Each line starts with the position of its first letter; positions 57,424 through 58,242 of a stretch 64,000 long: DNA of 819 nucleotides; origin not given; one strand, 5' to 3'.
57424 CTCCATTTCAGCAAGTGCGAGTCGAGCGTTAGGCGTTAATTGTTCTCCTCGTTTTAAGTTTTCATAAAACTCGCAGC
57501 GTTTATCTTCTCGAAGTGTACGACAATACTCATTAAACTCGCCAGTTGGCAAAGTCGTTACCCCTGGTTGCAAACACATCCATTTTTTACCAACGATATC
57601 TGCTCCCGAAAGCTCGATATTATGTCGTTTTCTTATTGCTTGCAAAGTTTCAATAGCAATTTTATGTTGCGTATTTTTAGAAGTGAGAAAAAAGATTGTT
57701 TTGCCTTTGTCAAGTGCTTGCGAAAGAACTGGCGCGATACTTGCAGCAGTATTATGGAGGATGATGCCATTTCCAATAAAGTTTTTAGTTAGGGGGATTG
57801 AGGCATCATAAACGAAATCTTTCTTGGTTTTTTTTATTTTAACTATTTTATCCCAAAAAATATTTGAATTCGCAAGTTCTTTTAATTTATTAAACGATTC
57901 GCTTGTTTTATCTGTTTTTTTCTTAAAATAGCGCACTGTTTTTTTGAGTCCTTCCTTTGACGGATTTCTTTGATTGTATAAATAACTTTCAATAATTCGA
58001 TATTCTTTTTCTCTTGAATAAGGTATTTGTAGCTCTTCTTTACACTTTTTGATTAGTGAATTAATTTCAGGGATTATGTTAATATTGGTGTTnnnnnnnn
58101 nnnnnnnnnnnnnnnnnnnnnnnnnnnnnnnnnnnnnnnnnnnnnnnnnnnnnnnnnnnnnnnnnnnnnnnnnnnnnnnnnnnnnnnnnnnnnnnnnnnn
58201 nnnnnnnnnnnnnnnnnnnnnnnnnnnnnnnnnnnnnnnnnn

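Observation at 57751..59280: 510-aa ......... intein inserted in the Walker A P-loop of an XPD/Rad3 helicase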

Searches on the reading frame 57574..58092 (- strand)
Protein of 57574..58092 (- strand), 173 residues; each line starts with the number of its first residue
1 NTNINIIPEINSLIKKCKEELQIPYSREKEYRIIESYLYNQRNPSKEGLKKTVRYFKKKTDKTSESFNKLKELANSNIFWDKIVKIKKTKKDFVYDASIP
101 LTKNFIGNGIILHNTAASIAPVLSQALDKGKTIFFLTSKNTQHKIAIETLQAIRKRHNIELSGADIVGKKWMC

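Call 84: find_homologous_proteins(query=A5, max_evalue=1e-10)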
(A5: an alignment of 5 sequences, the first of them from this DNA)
Query A5 (5 sequences) (173 aa, profile of the alignment): 18 proteins with E <= 1e-10 among 2104 candidates.
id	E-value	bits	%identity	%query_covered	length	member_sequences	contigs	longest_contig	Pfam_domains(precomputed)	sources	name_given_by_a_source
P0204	2.0e-54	202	40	77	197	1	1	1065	PF14890.12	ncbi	ncbi:MAG: hypothetical protein ABEJ72_08170, partial [Candidatus Aenigmatarchaeota archaeon]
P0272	3.1e-21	94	40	51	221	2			PF06733.22,PF00270.36,PF04851.22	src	-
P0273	7.1e-19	87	57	41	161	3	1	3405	PF00270.36,PF04851.22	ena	-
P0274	7.8e-19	86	66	39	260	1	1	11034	PF06733.22,PF00270.36,PF04851.22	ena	-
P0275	2.4e-18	85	63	39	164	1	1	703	PF06733.22,PF00270.36,PF04851.22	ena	-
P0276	3.1e-18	84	34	46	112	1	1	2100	-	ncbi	-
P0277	3.9e-18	84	36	51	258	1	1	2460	PF06733.22,PF00270.36,PF04851.22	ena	-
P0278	6.0e-18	84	40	33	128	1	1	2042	-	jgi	jgi:DNA excision repair protein ERCC-2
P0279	6.6e-18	83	65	36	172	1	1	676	PF06733.22,PF00270.36,PF04851.22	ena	-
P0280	7.6e-18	83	60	36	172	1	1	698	PF00270.36,PF04851.22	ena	-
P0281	2.2e-17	82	43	32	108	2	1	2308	PF00270.36,PF04851.22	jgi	-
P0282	5.4e-17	80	71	36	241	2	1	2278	PF06733.22,PF00270.36,PF04851.22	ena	-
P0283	6.0e-17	80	37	51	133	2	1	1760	PF00270.36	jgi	-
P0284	1.5e-16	79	58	36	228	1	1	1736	PF06733.22,PF00270.36,PF04851.22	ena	-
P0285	4.3e-16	77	40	36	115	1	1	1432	-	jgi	jgi:DNA excision repair protein ERCC-2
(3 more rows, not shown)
